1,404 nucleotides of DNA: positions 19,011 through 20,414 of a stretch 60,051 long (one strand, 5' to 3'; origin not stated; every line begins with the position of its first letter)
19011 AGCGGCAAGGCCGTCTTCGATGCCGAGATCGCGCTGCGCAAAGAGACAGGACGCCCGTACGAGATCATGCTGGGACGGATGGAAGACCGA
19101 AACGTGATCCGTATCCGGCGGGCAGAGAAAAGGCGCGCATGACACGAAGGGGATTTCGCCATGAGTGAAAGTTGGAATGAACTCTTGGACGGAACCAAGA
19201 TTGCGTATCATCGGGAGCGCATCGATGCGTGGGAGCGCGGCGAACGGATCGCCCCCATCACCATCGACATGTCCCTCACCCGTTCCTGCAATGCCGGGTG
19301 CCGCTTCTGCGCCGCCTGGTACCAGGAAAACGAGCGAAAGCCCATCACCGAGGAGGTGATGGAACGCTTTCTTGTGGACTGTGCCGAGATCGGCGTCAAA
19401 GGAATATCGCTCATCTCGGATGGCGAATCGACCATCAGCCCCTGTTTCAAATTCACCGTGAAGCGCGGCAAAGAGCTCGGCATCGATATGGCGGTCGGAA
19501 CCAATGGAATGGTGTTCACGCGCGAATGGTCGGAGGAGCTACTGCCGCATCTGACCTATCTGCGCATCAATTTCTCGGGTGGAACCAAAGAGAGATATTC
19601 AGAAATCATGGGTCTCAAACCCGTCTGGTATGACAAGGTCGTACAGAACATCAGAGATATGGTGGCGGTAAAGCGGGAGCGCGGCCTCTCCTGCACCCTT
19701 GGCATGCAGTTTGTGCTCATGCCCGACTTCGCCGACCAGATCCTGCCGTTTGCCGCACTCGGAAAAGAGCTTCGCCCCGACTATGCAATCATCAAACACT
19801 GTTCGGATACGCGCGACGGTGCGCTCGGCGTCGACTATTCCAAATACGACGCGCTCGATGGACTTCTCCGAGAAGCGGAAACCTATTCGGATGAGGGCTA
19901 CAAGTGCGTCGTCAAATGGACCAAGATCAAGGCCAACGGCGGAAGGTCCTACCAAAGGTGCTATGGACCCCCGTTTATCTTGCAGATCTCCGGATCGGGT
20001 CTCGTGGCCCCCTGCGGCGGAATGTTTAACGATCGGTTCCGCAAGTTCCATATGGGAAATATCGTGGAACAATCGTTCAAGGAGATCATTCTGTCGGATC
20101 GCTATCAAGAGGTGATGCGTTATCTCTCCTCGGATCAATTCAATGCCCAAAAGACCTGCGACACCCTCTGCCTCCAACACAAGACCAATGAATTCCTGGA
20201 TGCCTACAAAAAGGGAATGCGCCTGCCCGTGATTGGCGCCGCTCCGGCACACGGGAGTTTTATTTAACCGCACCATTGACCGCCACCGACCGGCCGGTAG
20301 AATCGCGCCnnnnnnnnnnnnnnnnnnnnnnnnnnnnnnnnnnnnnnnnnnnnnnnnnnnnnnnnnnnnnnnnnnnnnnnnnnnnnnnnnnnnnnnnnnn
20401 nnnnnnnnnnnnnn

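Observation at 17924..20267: Lower-GC trio of PhyH dioxygenase, 73-aa protein and radical-SAM enzyme: candidate uncharacterised peptide or small-molecule modification system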

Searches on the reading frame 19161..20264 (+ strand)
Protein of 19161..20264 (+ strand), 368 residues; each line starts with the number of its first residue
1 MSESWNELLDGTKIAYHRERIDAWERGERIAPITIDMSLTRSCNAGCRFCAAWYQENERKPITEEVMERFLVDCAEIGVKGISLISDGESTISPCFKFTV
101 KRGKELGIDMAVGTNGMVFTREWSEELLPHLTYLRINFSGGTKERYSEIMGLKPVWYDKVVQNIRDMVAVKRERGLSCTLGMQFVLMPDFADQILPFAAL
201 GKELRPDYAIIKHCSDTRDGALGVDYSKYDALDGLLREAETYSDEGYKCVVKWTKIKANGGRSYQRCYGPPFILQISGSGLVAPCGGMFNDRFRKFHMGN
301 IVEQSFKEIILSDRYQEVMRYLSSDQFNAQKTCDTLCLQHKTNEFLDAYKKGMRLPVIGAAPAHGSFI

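Call 6: search_protein_families(library=pfam, proteins=[window:19161-20264:+], max_evalue=1)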
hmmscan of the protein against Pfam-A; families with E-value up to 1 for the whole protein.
window:19161-20264:+ (368 aa): 3 families
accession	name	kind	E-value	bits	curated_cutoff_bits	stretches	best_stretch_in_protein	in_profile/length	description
PF04055.27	Radical_SAM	-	1e-13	52.3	29.5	1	37-174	1-143/166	Radical SAM superfamily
PF13186.11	SPASM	-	2.5e-08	34.5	21.5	1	267-334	1-64/67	Iron-sulfur cluster-binding domain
PF13353.11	Fer4_12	-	0.03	15.1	22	0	41-90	13-63/137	4Fe-4S single cluster domain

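Call 7: search_protein_families(library=ncbifam, proteins=[window:19161-20264:+], max_evalue=1)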
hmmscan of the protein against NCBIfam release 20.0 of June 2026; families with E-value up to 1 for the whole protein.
window:19161-20264:+ (368 aa): 38 families (the best 25 are shown)
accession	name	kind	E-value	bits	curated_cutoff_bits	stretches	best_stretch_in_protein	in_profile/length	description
TIGR04317.1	W_rSAM_matur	equivalog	2.1e-15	56.7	380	1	37-334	8-314/349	tungsten cofactor oxidoreductase radical SAM maturase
TIGR04054.1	rSAM_NirJ1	equivalog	2.2e-10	39.7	650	1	36-180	39-182/387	putative heme d1 biosynthesis radical SAM protein NirJ1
TIGR02668.1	moaA_archaeal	equivalog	2e-09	36.9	325.25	1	36-169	13-145/303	GTP 3',8-cyclase MoaA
NF038283.1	viperin_w_prok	equivalog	4.9e-09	35.8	180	1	34-137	3-113/281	viperin family antiviral radical SAM protein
TIGR04546.1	rSAM_ahbC_deAc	equivalog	3.5e-08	32.6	650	1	37-169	43-174/390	12,18-didecarboxysiroheme deacetylase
TIGR04347.1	pseudo_SAM_Halo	equivalog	7.1e-08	32.1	525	1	37-182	42-186/390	TIGR04347 family pseudo-SAM/SPASM protein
NF001199.0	PRK00164.2-1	equivalog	1.7e-07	30.7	231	1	35-170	14-148/308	GTP 3',8-cyclase MoaA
TIGR04403.1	rSAM_skfB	equivalog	2.4e-07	29.9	300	1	30-179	101-248/402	sporulation killing factor system radical SAM maturase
NF033640.1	N_Twi_rSAM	subfamily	2.7e-06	26.7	170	1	26-53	104-131/398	twitch domain-containing radical SAM protein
TIGR04545.1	rSAM_ahbD_hemeb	equivalog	1.1e-05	25.1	500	1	37-128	4-95/339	heme b synthase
NF050035.1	rSAM_WgK_link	exception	1.1e-05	24.6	650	1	30-127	6-104/367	radical SAM/SPASM peptide maturase WgkB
TIGR04426.1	rSAM_desII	equivalog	1.2e-05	24.3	450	1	21-198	102-283/468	dTDP-4-amino-4,6-dideoxy-D-glucose ammonia-lyase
NF045646.2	rSAM_Se_TrsS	equivalog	1.3e-05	23.9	490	1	37-122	90-176/441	radical SAM (seleno)protein TrsS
TIGR02666.1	moaA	equivalog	2.4e-05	23.5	284.05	1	36-150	13-134/336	GTP 3',8-cyclase MoaA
TIGR03962.1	mycofact_rSAM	equivalog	3.4e-05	23.2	265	1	25-164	5-141/339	mycofactocin radical SAM maturase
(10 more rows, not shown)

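Call 8: find_homologous_proteins(query=window:19161-20264:+, max_evalue=0.00001)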
Query window:19161-20264:+ (368 aa): 6541 proteins with E <= 0.00001 among 8000 candidates; the best 120 are listed.
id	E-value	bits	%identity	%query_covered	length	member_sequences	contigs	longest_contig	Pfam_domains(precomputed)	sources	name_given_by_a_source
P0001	2.4e-254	861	100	100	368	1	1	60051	PF13186.12,PF04055.28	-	-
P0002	7.2e-198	675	77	100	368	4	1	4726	PF13186.12,PF04055.28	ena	-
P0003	6.2e-188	643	73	99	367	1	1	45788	PF13186.12,PF04055.28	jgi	jgi:MoaA/NifB/PqqE/SkfB family radical SAM enzyme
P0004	8.4e-181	619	75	95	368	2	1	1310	PF04055.28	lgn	-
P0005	8.2e-180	616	71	100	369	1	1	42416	PF13186.12,PF04055.28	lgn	-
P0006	3.2e-179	614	70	100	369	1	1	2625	PF13186.12,PF04055.28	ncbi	-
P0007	6.6e-179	613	73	97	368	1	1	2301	PF13186.12,PF04055.28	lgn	-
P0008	3.6e-177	607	74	95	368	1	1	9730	PF13186.12,PF04055.28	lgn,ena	-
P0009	7.3e-177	606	71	100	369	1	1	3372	PF13186.12,PF04055.28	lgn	-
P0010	8.9e-177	606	70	100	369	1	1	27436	PF13186.12,PF04055.28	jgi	jgi:MoaA/NifB/PqqE/SkfB family radical SAM enzyme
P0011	1.1e-176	605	71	99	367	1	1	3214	PF13186.12,PF04055.28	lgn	-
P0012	9.8e-176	602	70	100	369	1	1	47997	PF13186.12,PF04055.28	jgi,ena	-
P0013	4.9e-175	600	71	97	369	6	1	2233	PF13186.12,PF04055.28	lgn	-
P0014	5.5e-175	600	70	99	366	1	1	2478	PF13186.12,PF04055.28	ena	-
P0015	5.6e-175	600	70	100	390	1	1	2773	PF13186.12,PF04055.28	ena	-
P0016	6.7e-175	600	70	99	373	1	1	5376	PF13186.12,PF04055.28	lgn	-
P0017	8.8e-172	589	68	100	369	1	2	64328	PF13186.12,PF04055.28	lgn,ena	-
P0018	1.6e-171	589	68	100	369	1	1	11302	PF04055.28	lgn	-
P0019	1.4e-170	585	67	100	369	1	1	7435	PF13186.12,PF04055.28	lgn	-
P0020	1.7e-170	585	68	99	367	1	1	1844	PF13186.12,PF04055.28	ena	-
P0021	6.0e-170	583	69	99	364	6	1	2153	PF13186.12,PF04055.28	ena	-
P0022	1.5e-168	579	69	99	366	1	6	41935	PF13186.12,PF04055.28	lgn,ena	-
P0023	3.9e-168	577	67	99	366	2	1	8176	PF13186.12,PF04055.28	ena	-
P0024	5.8e-168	577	69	100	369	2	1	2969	PF13186.12,PF04055.28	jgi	jgi:MoaA/NifB/PqqE/SkfB family radical SAM enzyme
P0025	1.1e-166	573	67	100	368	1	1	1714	PF13186.12,PF04055.28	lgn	-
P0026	3.3e-166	571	67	100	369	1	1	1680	PF13186.12,PF04055.28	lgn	-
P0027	5.0e-166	570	69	98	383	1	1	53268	PF13186.12,PF04055.28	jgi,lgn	-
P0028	6.3e-166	570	68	98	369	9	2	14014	PF13186.12,PF04055.28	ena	-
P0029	1.3e-165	569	68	99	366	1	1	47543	PF13186.12,PF04055.28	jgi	jgi:MoaA/NifB/PqqE/SkfB family radical SAM enzyme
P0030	1.4e-165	569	68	99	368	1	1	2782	PF13186.12,PF04055.28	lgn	-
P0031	1.4e-165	569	68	98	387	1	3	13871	PF13186.12,PF04055.28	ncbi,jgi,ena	-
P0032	1.5e-165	569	68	98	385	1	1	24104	PF13186.12,PF04055.28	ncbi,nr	ncbi:MAG: radical SAM protein [Candidatus Omnitrophica bacterium]|nr:radical SAM protein [Candidatus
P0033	9.0e-165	566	69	98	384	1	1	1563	PF13186.12,PF04055.28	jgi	jgi:MoaA/NifB/PqqE/SkfB family radical SAM enzyme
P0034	1.3e-164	566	68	98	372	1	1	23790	PF13186.12,PF04055.28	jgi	jgi:MoaA/NifB/PqqE/SkfB family radical SAM enzyme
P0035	3.7e-164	564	68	98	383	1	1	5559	PF13186.12,PF04055.28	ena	-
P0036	4.2e-164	564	66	100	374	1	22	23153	PF13186.12,PF04055.28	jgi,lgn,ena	-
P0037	4.5e-164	564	67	98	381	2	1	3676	PF04055.28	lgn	-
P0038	8.0e-164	563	66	100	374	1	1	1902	PF13186.12,PF04055.28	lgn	-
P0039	8.1e-164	563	67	98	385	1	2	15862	PF13186.12,PF04055.28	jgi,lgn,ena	-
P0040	9.0e-164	563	68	98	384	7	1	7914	PF13186.12,PF04055.28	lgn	-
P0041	9.4e-164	563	67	99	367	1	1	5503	PF13186.12,PF04055.28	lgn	-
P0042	2.2e-163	562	67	99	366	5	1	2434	PF13186.12,PF04055.28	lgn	-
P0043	2.7e-163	561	68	98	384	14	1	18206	PF13186.12,PF04055.28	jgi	jgi:MoaA/NifB/PqqE/SkfB family radical SAM enzyme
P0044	2.9e-163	561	66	100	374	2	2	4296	PF13186.12,PF04055.28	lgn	-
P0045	3.9e-163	561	67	95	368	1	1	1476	PF13186.12,PF04055.28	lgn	-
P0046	4.9e-163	561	67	98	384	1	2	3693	PF13186.12,PF04055.28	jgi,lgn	-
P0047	6.1e-163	560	66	99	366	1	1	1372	PF13186.12,PF04055.28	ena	-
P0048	7.6e-163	560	68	94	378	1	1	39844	PF13186.12,PF04055.28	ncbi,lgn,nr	ncbi:MAG: radical SAM protein [Deltaproteobacteria bacterium]|nr:radical SAM protein [Deltaproteobac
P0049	1.2e-162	559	66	100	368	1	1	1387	PF13186.12,PF04055.28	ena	-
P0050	1.3e-162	559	66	100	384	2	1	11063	PF13186.12,PF04055.28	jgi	jgi:MoaA/NifB/PqqE/SkfB family radical SAM enzyme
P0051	1.3e-162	559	67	98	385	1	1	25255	PF13186.12,PF04055.28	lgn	-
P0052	1.5e-162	559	67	98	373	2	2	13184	PF13186.12,PF04055.28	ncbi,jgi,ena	jgi:MoaA/NifB/PqqE/SkfB family radical SAM enzyme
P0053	2.3e-162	558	67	98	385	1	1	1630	PF13186.12,PF04055.28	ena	-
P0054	2.6e-162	558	68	98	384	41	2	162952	PF13186.12,PF04055.28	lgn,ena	-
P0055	5.2e-162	557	66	98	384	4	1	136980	PF13186.12,PF04055.28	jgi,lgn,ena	-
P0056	8.2e-162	557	67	98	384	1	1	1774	PF13186.12,PF04055.28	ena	-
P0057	8.2e-162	557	66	100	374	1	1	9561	PF13186.12,PF04055.28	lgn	-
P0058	8.8e-162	556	64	100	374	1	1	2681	PF13186.12,PF04055.28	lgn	-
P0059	1.1e-161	556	67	98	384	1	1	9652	PF13186.12,PF04055.28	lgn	-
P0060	1.2e-161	556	68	98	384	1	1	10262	PF13186.12,PF04055.28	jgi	jgi:MoaA/NifB/PqqE/SkfB family radical SAM enzyme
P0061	2.1e-161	555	66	98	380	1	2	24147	PF13186.12,PF04055.28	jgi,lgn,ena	-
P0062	3.5e-161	554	67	98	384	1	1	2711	PF13186.12,PF04055.28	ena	-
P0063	3.8e-161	554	66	98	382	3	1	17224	PF04055.28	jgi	jgi:MoaA/NifB/PqqE/SkfB family radical SAM enzyme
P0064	7.0e-161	553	67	98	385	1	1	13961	PF13186.12,PF04055.28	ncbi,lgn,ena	-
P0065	1.1e-160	553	67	98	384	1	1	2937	PF13186.12,PF04055.28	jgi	-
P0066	1.4e-160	552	64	100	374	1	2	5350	PF13186.12,PF04055.28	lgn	-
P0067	1.4e-160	552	66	98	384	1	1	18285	PF13186.12,PF04055.28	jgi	jgi:MoaA/NifB/PqqE/SkfB family radical SAM enzyme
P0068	2.0e-160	552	65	100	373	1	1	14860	PF13186.12,PF04055.28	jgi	jgi:MoaA/NifB/PqqE/SkfB family radical SAM enzyme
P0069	2.1e-160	552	68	94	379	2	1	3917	PF13186.12,PF04055.28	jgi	-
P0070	2.3e-160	552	66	98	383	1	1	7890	PF13186.12,PF04055.28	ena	-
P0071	3.1e-160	551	66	98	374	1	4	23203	PF13186.12,PF04055.28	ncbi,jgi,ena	-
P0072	3.7e-160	551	65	98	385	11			PF13186.12,PF04055.28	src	-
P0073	3.8e-160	551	67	98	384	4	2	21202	PF13186.12,PF04055.28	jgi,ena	jgi:MoaA/NifB/PqqE/SkfB family radical SAM enzyme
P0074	3.9e-160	551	67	98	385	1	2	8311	PF13186.12,PF04055.28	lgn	-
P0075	4.1e-160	551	66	98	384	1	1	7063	PF13186.12,PF04055.28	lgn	-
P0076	4.7e-160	551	65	98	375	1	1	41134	PF13186.12,PF04055.28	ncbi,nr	ncbi:radical SAM protein [SAR202 cluster bacterium AD-804-J14_MRT_500m]|nr:radical SAM protein [SAR2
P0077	4.8e-160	551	66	98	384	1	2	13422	PF13186.12,PF04055.28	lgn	-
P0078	5.3e-160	551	66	98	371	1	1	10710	PF13186.12,PF04055.28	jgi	jgi:MoaA/NifB/PqqE/SkfB family radical SAM enzyme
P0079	5.5e-160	551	66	98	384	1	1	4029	PF13186.12,PF04055.28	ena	-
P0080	5.5e-160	551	65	98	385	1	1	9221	PF13186.12,PF04055.28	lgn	-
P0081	6.0e-160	550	67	98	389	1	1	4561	PF13186.12,PF04055.28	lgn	-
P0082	6.1e-160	550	66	98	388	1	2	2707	PF13186.12,PF04055.28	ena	-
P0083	6.4e-160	550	66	98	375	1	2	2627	PF13186.12,PF04055.28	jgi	-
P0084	7.0e-160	550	66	98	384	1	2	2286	PF13186.12,PF04055.28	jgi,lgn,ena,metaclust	metaclust:\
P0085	7.9e-160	550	66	98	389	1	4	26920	PF13186.12,PF04055.28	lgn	-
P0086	8.2e-160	550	65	100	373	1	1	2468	PF13186.12,PF04055.28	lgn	-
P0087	9.1e-160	550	64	98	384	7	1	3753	PF13186.12,PF04055.28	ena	-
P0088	1.3e-159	549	65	98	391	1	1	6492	PF04055.28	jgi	jgi:MoaA/NifB/PqqE/SkfB family radical SAM enzyme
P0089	1.6e-159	549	66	98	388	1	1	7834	PF13186.12,PF04055.28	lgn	-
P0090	1.6e-159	549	67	98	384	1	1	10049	PF04055.28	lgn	-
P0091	1.8e-159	549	65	98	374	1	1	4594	PF13186.12,PF04055.28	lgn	-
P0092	1.8e-159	549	65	98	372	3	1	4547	PF13186.12,PF04055.28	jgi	jgi:MoaA/NifB/PqqE/SkfB family radical SAM enzyme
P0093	1.8e-159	549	65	98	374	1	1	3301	PF13186.12,PF04055.28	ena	-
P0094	1.9e-159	549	65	98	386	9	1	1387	PF13186.12,PF04055.28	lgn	-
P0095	2.1e-159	549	64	98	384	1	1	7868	PF13186.12,PF04055.28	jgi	jgi:MoaA/NifB/PqqE/SkfB family radical SAM enzyme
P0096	2.3e-159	548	67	98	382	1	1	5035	PF13186.12,PF04055.28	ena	-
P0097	2.5e-159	548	65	100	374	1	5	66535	PF13186.12,PF04055.28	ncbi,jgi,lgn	jgi:MoaA/NifB/PqqE/SkfB family radical SAM enzyme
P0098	2.6e-159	548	66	98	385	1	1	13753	PF13186.12,PF04055.28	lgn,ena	-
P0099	2.7e-159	548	65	98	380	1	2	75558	PF13186.12,PF04055.28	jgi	jgi:MoaA/NifB/PqqE/SkfB family radical SAM enzyme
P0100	2.9e-159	548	66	98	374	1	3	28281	PF13186.12,PF04055.28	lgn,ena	-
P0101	3.4e-159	548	66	98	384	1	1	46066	PF13186.12,PF04055.28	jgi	jgi:MoaA/NifB/PqqE/SkfB family radical SAM enzyme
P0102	3.6e-159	548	65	98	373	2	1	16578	PF13186.12,PF04055.28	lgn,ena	-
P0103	4.1e-159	548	66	98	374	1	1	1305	PF13186.12,PF04055.28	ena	-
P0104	4.2e-159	548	66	98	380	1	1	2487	PF13186.12,PF04055.28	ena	-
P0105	5.0e-159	547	65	100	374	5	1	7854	PF13186.12,PF04055.28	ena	-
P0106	5.6e-159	547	65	98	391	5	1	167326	PF04055.28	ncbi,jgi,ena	jgi:MoaA/NifB/PqqE/SkfB family radical SAM enzyme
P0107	5.8e-159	547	65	98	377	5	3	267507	PF04055.28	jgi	jgi:MoaA/NifB/PqqE/SkfB family radical SAM enzyme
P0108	6.1e-159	547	64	100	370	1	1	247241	PF13186.12,PF04055.28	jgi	-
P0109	6.9e-159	547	64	98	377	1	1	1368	PF13186.12,PF04055.28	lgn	-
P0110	7.2e-159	547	65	100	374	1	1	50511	PF13186.12,PF04055.28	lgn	-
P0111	7.3e-159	547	65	100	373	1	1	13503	PF13186.12,PF04055.28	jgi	jgi:MoaA/NifB/PqqE/SkfB family radical SAM enzyme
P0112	7.7e-159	547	64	100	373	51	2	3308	PF13186.12,PF04055.28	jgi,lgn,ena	-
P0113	7.8e-159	547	65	98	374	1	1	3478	PF13186.12,PF04055.28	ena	-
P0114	7.9e-159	547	65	98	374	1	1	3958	PF13186.12,PF04055.28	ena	-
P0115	8.6e-159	547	66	98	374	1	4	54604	PF13186.12,PF04055.28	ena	-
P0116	8.7e-159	547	65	98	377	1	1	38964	PF13186.12,PF04055.28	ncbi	-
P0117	9.1e-159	547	65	98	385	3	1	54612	PF13186.12,PF04055.28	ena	-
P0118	1.0e-158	546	65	98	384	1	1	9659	PF13186.12,PF04055.28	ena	-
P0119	1.1e-158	546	65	98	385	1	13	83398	PF13186.12,PF04055.28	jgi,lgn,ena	-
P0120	1.1e-158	546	65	98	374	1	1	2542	PF13186.12,PF04055.28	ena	-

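Call 9: find_encoding_contigs(protein=P0003, flank=8000, max_places=2)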
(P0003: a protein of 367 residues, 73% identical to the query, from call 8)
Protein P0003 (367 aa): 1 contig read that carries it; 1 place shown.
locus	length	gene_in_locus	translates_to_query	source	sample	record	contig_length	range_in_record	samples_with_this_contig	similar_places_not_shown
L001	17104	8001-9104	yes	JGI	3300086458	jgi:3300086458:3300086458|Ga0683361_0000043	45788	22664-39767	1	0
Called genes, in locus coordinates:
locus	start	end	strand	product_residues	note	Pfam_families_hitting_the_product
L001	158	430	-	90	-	-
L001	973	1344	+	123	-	-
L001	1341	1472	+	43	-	-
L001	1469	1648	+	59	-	-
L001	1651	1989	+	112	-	-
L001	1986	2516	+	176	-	-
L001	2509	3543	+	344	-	PF04055:Radical_SAM, PF13186:SPASM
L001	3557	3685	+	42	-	-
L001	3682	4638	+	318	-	PF01073:3Beta_HSD, PF01370:Epimerase, PF04321:RmlD_sub_bind, PF07993:NAD_binding_4 (faint), PF13460:NAD_binding_10 (faint), PF16363:GDP_Man_Dehyd, PF02719:Polysacc_synt_2 (weak)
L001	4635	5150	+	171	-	PF01965:DJ-1_PfpI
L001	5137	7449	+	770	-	PF02776:TPP_enzyme_N, PF00205:TPP_enzyme_M, PF02775:TPP_enzyme_C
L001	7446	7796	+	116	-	-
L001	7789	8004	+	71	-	-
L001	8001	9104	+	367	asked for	PF04055:Radical_SAM, PF13186:SPASM (weak)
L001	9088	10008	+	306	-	PF00535:Glycos_transf_2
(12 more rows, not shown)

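Call 10: find_encoding_contigs(protein=P0005, flank=8000, max_places=2)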
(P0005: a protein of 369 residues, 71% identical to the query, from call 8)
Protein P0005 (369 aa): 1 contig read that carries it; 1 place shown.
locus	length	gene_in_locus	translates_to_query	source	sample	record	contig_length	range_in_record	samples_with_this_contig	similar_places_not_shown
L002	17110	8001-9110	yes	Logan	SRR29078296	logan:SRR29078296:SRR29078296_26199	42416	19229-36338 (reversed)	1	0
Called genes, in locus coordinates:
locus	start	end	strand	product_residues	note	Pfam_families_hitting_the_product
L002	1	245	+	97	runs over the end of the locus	-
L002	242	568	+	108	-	-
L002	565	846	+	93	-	-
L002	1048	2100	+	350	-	PF00589:Phage_integrase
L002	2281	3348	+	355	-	PF01041:DegT_DnrJ_EryC1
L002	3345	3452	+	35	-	-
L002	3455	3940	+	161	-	PF13580:SIS_2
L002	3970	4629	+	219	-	PF00106:adh_short, PF13561:adh_short_C2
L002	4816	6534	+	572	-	PF02776:TPP_enzyme_N, PF00205:TPP_enzyme_M, PF02775:TPP_enzyme_C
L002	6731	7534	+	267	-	PF05721:PhyH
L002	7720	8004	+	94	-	-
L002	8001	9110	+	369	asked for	PF04055:Radical_SAM, PF13186:SPASM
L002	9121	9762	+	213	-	PF05711:TylF, PF13578:Methyltransf_24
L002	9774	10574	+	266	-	PF00293:NUDIX, PF01467:CTP_transf_like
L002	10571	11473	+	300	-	PF00535:Glycos_transf_2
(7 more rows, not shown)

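Call 11: find_encoding_contigs(protein=P0076, flank=8000, max_places=2)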
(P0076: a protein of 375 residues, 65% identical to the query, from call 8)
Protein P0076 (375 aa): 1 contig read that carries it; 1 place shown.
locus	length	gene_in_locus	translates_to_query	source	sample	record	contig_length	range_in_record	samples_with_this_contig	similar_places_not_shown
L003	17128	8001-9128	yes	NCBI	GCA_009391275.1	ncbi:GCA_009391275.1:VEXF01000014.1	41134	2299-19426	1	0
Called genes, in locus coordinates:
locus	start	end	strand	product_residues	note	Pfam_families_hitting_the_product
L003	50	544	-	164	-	-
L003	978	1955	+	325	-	PF00676:E1_dh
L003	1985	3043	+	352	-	PF02779:Transket_pyr, PF02780:Transketolase_C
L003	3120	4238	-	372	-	PF00266:Aminotran_5 (weak), PF01041:DegT_DnrJ_EryC1, PF01053:Cys_Met_Meta_PP (weak)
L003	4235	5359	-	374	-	PF01041:DegT_DnrJ_EryC1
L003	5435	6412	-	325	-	PF01073:3Beta_HSD, PF01370:Epimerase, PF02719:Polysacc_synt_2 (faint), PF04321:RmlD_sub_bind, PF05368:NmrA (weak), PF07993:NAD_binding_4 (faint), PF13460:NAD_binding_10, PF16363:GDP_Man_Dehyd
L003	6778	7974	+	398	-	-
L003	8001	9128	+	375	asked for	PF04055:Radical_SAM, PF13186:SPASM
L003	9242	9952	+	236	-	PF00535:Glycos_transf_2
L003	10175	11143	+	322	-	PF00480:ROK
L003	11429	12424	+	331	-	PF01073:3Beta_HSD, PF01370:Epimerase, PF02719:Polysacc_synt_2, PF04321:RmlD_sub_bind, PF05368:NmrA, PF07993:NAD_binding_4, PF13460:NAD_binding_10, PF16363:GDP_Man_Dehyd, +1 more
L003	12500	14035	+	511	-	PF01467:CTP_transf_like, PF00294:PfkB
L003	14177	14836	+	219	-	PF02607:B12-binding_2, PF02310:B12-binding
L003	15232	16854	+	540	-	PF00111:Fer2, PF17651:Raco_middle, PF14574:RACo_C_ter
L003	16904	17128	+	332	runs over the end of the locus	PF00389:2-Hacid_dh, PF02826:2-Hacid_dh_C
